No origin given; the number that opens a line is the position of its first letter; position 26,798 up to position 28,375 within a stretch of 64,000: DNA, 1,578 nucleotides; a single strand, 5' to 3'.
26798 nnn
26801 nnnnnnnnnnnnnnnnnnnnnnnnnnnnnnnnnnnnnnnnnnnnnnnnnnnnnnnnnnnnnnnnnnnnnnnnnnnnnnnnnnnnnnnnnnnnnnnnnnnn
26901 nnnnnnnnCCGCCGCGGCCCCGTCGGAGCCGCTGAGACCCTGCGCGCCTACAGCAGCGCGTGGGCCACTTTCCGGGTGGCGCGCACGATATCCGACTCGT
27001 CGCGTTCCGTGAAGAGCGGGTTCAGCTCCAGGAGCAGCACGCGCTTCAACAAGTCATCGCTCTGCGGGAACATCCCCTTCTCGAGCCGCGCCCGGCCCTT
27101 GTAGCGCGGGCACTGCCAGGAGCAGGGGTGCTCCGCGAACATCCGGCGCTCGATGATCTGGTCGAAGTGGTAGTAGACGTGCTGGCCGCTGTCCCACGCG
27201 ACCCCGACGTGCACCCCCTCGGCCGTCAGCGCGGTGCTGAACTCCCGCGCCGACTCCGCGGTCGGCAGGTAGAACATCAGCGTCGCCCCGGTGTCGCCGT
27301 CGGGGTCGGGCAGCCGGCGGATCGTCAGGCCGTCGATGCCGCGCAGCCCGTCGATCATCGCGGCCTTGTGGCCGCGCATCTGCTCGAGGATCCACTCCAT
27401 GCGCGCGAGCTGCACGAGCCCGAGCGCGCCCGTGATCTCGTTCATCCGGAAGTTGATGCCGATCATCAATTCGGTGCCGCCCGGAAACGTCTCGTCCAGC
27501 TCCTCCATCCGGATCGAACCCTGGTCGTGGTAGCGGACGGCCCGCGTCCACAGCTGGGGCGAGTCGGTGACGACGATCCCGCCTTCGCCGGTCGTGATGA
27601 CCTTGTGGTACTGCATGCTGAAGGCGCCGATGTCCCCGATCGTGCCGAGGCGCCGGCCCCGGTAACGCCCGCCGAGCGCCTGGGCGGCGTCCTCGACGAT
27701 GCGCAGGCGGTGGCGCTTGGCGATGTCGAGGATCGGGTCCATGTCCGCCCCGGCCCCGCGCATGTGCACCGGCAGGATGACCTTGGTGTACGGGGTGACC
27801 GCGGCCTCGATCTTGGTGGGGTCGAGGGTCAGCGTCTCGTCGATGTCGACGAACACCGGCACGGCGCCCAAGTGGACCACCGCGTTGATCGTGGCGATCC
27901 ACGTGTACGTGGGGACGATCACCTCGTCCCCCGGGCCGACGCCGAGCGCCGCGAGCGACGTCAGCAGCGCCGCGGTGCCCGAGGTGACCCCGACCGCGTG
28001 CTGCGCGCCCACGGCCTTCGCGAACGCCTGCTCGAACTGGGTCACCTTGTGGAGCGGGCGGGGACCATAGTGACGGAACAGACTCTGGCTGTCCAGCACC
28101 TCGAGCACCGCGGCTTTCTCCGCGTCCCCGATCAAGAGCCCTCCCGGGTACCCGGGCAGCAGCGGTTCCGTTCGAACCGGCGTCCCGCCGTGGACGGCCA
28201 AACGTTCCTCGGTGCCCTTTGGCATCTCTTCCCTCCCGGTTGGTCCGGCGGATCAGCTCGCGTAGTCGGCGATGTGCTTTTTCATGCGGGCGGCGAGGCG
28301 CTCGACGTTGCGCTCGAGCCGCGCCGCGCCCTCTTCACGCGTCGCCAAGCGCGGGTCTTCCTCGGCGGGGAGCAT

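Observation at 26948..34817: Unusual catabolic operon: sugar-type ABC importer + M81/MlrC peptidase + creatininase-family amidohydrolase + DegT aminotransferase (+ secreted CE4 deacetylase upstream)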

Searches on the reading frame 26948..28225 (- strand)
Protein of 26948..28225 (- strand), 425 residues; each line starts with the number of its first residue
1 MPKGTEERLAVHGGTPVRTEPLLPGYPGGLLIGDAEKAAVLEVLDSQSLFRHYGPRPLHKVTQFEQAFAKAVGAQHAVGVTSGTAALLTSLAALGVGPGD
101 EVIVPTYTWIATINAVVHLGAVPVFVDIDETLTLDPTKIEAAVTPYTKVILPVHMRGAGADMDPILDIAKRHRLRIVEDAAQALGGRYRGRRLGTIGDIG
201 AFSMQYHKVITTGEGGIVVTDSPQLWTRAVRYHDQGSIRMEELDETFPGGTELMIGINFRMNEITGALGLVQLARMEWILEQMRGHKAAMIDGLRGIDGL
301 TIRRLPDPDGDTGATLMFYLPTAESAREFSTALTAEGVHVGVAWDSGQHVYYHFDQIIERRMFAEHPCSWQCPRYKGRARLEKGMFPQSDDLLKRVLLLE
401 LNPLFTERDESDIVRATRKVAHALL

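Call 5: search_protein_families(library=pfam, proteins=[window:26948-28225:-])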
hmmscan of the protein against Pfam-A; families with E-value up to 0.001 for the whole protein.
window:26948-28225:- (425 aa): 5 families
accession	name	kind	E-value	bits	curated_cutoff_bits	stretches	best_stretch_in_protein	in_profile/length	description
PF01041.23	DegT_DnrJ_EryC1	-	5.8e-93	312.4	19.8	1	33-416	4-358/360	DegT/DnrJ/EryC1/StrS aminotransferase family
PF00155.27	Aminotran_1_2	-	2.2e-10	40.7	19.7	1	44-181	29-187/361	Aminotransferase class I and II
PF00266.25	Aminotran_5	-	1.7e-07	31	21.5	1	58-350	42-341/371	Aminotransferase class-V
PF01053.26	Cys_Met_Meta_PP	-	1.3e-06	27.7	27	1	61-182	54-176/381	Cys/Met metabolism PLP-dependent enzyme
PF01212.27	Beta_elim_lyase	-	2.5e-05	24.2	27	1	60-148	33-123/288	Beta-eliminating lyase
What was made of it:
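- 26948..28225 (-): Cytoplasmic PLP-dependent DegT-family aminotransferase of the KdnA-like subgroup. Proposed to convert the freed amino group to a ketone. Pfam DegT_DnrJ_EryC1, 312 bits (call 5).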

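Call 6: search_protein_families(library=ncbifam, proteins=[window:26948-28225:-])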
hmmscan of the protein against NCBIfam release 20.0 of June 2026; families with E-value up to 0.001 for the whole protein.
window:26948-28225:- (425 aa): 20 families
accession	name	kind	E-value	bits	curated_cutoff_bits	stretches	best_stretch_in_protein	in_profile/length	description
TIGR03588.1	PseC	equivalog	5.7e-60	203.2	423.5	1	32-285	9-267/380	UDP-4-amino-4,6-dideoxy-N-acetyl-beta-L-altrosamine transaminase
NF008658.2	PRK11658.1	equivalog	3.7e-59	200.3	631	1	32-282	12-259/379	UDP-4-amino-4-deoxy-L-arabinose aminotransferase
TIGR04181.1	NHT_00031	hypoth_equivalog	4.9e-59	200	420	1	60-346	31-328/359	LegC family aminotransferase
NF008687.0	PRK11706.1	equivalog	2e-55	188.1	375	1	64-339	36-315/375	dTDP-4-amino-4,6-dideoxygalactose transaminase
TIGR02379.1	ECA_wecE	subfamily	2.8e-50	171.1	434.85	1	64-325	36-300/376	dTDP-4-amino-4,6-dideoxy-D-glucose transaminase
TIGR04427.1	PLP_DesI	equivalog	2e-42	145.7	650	1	6-305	5-288/390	dTDP-4-dehydro-6-deoxyglucose aminotransferase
NF011936.0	PRK15407.1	equivalog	1.3e-37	129.6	423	1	62-234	68-249/440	lipopolysaccharide biosynthesis protein RfbH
NF004770.0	PRK06108.1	subfamily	1.4e-10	40.6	422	1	64-179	86-209/396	pyridoxal phosphate-dependent aminotransferase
NF004621.0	PRK05957.1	equivalog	2.2e-07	29.9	498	1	73-152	87-166/389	pyridoxal phosphate-dependent aminotransferase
NF041364.1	GntC_guanitoxin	equivalog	7.8e-07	28.3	415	1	67-179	53-173/356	guanitoxin biosynthesis PLP-dependent (S)-gamma-hydroxy-L-arginine cyclodehydratase GntC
NF006488.0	PRK08912.1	equivalog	2.9e-06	26.4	498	1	72-151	84-164/387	aminotransferase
NF004769.0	PRK06107.1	equivalog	4.3e-06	25.7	617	1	74-151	92-171/402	aspartate transaminase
NF005816.0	PRK07682.1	equivalog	2.8e-05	22.9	620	1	75-152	90-169/390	aminotransferase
NF002878.0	PRK03321.1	subfamily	4.3e-05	22.4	374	1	57-151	55-150/352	histidinol-phosphate transaminase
NF006569.0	PRK09082.1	subfamily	4.8e-05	22.6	420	1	63-151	79-168/386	methionine aminotransferase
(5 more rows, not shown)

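Call 20: search_solved_structures(query=window:26948-28225:-, max_evalue=1e-20)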
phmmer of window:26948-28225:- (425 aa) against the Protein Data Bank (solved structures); distinct sequences matched with E-value up to 1e-20: 55.
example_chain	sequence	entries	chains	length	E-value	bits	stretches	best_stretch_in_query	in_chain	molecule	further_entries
5k8b_A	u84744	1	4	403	3.8e-74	253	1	27-407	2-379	8-amino-3,8-dideoxy-alpha-D-manno-octulosonate transaminase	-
3bn1_A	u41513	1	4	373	3.1e-57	197.3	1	61-278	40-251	Perosamine synthetase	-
3dr7_A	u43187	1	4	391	3.5e-57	197.1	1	61-278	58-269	Putative perosamine synthetase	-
3dr4_A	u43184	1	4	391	2.4e-56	194.3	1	61-278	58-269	Putative perosamine synthetase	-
7b0m_AAA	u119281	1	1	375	4.6e-55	190.1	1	32-304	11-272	Sugar aminotransferase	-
2c7t_A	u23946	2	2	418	4.9e-53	183.5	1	62-307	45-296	GLUTAMINE-2-DEOXY-SCYLLO-INOSOSE AMINOTRANSFERASE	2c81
5w71_A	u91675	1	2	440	5.3e-53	183.3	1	62-307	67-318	L-glutamine:2-deoxy-scyllo-inosose aminotransferase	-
8gyh_B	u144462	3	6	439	8e-53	182.8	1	9-304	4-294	DegT/DnrJ/EryC1/StrS family aminotransferase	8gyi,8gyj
5w70_A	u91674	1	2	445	6.1e-51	176.5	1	5-319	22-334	L-glutamine:2-deoxy-scyllo-inosose aminotransferase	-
1mdo_A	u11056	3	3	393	3.8e-50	173.9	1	32-279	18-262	ArnB aminotransferase | UDP-4-amino-4-deoxy-L-arabinose--oxoglutarate aminotransferase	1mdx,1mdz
4oca_A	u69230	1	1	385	2.2e-49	171.4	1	32-279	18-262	UDP-4-amino-4-deoxy-L-arabinose--oxoglutarate aminotransferase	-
8sng_A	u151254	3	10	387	2.3e-49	171.3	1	32-279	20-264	UDP-4-amino-4-deoxy-L-arabinose--oxoglutarate aminotransferase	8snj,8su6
7l7x_AAA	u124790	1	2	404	1.3e-48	168.9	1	60-283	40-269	DegT/DnrJ/EryC1/StrS aminotransferase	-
2oga_A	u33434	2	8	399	1.9e-47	165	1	38-339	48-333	Transaminase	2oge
1b9h_A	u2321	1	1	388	1.8e-46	161.8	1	24-323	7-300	PROTEIN (3-AMINO-5-HYDROXYBENZOIC ACID SYNTHASE)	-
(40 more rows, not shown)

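Call 52: find_homologous_proteins(query=window:26948-28225:-)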
Query window:26948-28225:- (425 aa): 7473 proteins with E <= 0.001 among 8000 candidates; the best 120 are listed.
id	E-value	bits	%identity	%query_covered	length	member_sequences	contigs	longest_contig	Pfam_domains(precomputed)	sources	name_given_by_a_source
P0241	5.0e-284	959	100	100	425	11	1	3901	PF00155.28,PF00266.26,PF01212.28,PF01053.27,PF01041.24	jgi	-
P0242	2.9e-253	858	89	100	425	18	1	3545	PF00155.28,PF01212.28,PF01053.27,PF01041.24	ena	-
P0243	2.2e-236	802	82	100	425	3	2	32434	PF00155.28,PF00266.26,PF01053.27,PF01041.24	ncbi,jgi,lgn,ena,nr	ncbi:MAG TPA: DegT/DnrJ/EryC1/StrS family aminotransferase [bacterium]|nr:DegT/DnrJ/EryC1/StrS famil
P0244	9.0e-236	800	80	100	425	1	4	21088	PF00155.28,PF01041.24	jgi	jgi:8-amino-3,8-dideoxy-alpha-D-manno-octulosonate transaminase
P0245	1.4e-235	800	82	100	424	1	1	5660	PF00155.28,PF00266.26,PF01212.28,PF01053.27,PF01041.24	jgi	-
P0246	7.3e-235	797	80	97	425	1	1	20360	PF00155.28,PF00266.26,PF01212.28,PF01053.27,PF01041.24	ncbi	-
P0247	8.0e-233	791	80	99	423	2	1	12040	PF00155.28,PF00266.26,PF01053.27,PF01041.24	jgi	jgi:dTDP-4-amino-4,6-dideoxygalactose transaminase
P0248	8.0e-233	791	80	99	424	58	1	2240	PF00155.28,PF00266.26,PF01212.28,PF01053.27,PF01041.24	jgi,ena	-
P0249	8.0e-232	787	80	100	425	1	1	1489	PF00155.28,PF00266.26,PF01053.27,PF01041.24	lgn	-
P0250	8.0e-232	787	80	100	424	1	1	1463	PF00155.28,PF01041.24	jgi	jgi:8-amino-3,8-dideoxy-alpha-D-manno-octulosonate transaminase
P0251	1.3e-231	787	80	100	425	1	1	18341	PF00155.28,PF00266.26,PF01041.24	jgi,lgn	-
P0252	2.3e-231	786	80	100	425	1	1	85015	PF00155.28,PF01212.28,PF01041.24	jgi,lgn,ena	-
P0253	2.5e-231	786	79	100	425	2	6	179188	PF00155.28,PF01212.28,PF01053.27,PF01041.24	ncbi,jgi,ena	-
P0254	5.1e-231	785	80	100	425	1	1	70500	PF00155.28,PF00266.26,PF01041.24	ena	-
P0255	1.3e-230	783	79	100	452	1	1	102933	PF00155.28,PF01041.24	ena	-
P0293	7.1e-218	741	77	96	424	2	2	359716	PF00155.28,PF01053.27,PF01041.24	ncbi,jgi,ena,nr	ncbi:MAG TPA: DegT/DnrJ/EryC1/StrS family aminotransferase [bacterium]|nr:DegT/DnrJ/EryC1/StrS famil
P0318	1.2e-187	642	66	96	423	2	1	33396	PF00155.28,PF01212.28,PF01041.24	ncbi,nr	ncbi:MAG TPA: DegT/DnrJ/EryC1/StrS family aminotransferase [Methylomirabilota bacterium]|nr:DegT/Dnr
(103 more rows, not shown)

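Call 53: find_encoding_contigs(protein=P0293, flank=10000, max_places=2)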
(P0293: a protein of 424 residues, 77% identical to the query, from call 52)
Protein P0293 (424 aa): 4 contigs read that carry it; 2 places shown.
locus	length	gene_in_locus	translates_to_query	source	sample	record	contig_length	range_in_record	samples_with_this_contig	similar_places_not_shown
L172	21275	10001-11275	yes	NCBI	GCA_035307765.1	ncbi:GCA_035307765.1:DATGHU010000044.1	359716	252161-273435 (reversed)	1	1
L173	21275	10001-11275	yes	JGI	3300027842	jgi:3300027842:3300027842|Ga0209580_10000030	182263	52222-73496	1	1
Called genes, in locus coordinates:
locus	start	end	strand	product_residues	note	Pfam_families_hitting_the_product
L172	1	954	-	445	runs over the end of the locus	PF09338:Gly_reductase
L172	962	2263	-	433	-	-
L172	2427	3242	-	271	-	PF00528:BPD_transp_1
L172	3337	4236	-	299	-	PF00528:BPD_transp_1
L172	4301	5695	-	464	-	PF01547:SBP_bac_1, PF13416:SBP_bac_8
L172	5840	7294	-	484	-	PF00890:FAD_binding_2 (faint), PF12831:FAD_oxidored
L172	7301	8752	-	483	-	PF00890:FAD_binding_2 (faint), PF12831:FAD_oxidored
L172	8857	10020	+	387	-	PF00356:LacI, PF00532:Peripla_BP_1, PF13407:Peripla_BP_4, PF13377:Peripla_BP_3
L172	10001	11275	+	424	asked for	PF00155:Aminotran_1_2, PF01041:DegT_DnrJ_EryC1, PF01053:Cys_Met_Meta_PP (weak)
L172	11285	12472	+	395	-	PF01408:GFO_IDH_MocA, PF03447:NAD_binding_3 (weak), PF02894:GFO_IDH_MocA_C, PF22725:GFO_IDH_MocA_C3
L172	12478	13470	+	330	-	PF01408:GFO_IDH_MocA, PF22725:GFO_IDH_MocA_C3, PF02894:GFO_IDH_MocA_C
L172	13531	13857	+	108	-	-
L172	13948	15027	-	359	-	PF11258:DUF3048, PF17479:DUF3048_C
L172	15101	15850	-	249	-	-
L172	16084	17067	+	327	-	PF02423:OCD_Mu_crystall, PF01488:Shikimate_DH (weak)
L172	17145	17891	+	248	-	PF06114:Peptidase_M78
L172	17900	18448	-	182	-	-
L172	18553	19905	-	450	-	PF00595:PDZ, PF13180:PDZ_2, PF17820:PDZ_6, PF03572:Peptidase_S41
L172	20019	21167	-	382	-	PF00070:Pyr_redox (faint), PF00890:FAD_binding_2 (weak), PF01266:DAO, PF07992:Pyr_redox_2 (faint), PF13450:NAD_binding_8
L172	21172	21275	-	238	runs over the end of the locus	PF01177:Asp_Glu_race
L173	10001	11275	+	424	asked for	PF00155:Aminotran_1_2, PF01041:DegT_DnrJ_EryC1, PF01053:Cys_Met_Meta_PP (weak)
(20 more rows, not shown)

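Call 54: find_encoding_contigs(protein=P0318, flank=10000, max_places=1)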
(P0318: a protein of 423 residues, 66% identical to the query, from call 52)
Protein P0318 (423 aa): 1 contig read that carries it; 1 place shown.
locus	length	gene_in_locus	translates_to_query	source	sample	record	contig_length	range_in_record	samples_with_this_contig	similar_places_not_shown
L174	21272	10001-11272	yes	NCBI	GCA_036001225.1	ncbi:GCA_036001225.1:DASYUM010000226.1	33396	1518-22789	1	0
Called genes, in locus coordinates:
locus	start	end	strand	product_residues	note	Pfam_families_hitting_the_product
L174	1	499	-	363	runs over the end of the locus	PF02574:S-methyl_trans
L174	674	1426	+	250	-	PF00106:adh_short, PF08659:KR, PF13561:adh_short_C2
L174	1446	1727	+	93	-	-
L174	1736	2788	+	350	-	PF02126:PTE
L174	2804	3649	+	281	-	PF00753:Lactamase_B, PF12706:Lactamase_B_2 (weak)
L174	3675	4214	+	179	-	PF07152:YaeQ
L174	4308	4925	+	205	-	PF09347:DUF1989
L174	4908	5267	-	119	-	-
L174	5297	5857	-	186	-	PF01633:Choline_kinase (weak), PF01636:APH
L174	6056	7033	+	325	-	PF02423:OCD_Mu_crystall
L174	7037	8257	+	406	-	PF02515:CoA_transf_3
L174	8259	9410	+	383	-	PF22691:Thiolase_C_1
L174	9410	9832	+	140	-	PF12172:zf-ChsH2, PF01796:OB_ChsH2_C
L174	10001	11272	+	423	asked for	PF00155:Aminotran_1_2, PF01041:DegT_DnrJ_EryC1, PF01212:Beta_elim_lyase (faint)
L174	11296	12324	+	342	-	PF01547:SBP_bac_1, PF13531:SBP_bac_11, PF13416:SBP_bac_8, PF13343:SBP_bac_6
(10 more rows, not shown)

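Call 57: search_solved_structures(query=window:26948-28225:-, max_evalue=1e-60, show_alignments=1)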
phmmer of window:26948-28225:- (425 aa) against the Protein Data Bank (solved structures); distinct sequences matched with E-value up to 1e-60: 1.
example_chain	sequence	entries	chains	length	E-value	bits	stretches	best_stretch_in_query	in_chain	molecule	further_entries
5k8b_A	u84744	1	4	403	3.8e-74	253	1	27-407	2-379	8-amino-3,8-dideoxy-alpha-D-manno-octulosonate transaminase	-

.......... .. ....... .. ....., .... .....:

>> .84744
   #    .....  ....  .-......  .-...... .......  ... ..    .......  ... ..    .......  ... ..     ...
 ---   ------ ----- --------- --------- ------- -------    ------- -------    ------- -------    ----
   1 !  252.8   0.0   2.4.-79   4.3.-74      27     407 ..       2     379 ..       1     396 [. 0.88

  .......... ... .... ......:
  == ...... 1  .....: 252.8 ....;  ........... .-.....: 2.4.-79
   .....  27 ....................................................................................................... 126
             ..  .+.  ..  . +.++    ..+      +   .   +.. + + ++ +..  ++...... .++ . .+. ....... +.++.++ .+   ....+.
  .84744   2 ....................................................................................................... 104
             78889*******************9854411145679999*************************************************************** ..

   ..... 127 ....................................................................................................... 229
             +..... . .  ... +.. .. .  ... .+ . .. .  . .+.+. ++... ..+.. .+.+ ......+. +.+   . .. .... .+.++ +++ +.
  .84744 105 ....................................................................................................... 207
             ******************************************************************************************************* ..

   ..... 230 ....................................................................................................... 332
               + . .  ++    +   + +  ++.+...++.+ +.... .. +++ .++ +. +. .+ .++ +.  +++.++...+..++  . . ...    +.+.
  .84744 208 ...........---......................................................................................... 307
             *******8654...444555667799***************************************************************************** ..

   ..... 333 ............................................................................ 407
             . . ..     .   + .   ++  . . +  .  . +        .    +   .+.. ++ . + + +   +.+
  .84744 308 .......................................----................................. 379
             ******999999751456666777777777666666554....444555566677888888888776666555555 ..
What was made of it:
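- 26948..28225 (-): The best solved relative is KdnA (5k8b), E=4e-74 over the full length, with the PLP lysine retained in FSMQYHK (calls 20, 57).
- On DegT/DnrJ/EryC1/StrS aminotransferases: The lysine in FSMQYHK aligns to the KdnA lysine (calls 5, 57).
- On KdnA (Kdo8N transaminase): Full-length match at 253 bits (call 57).
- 2-deoxy-scyllo-inosose aminotransferases are also strong matches (calls 20, 57).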
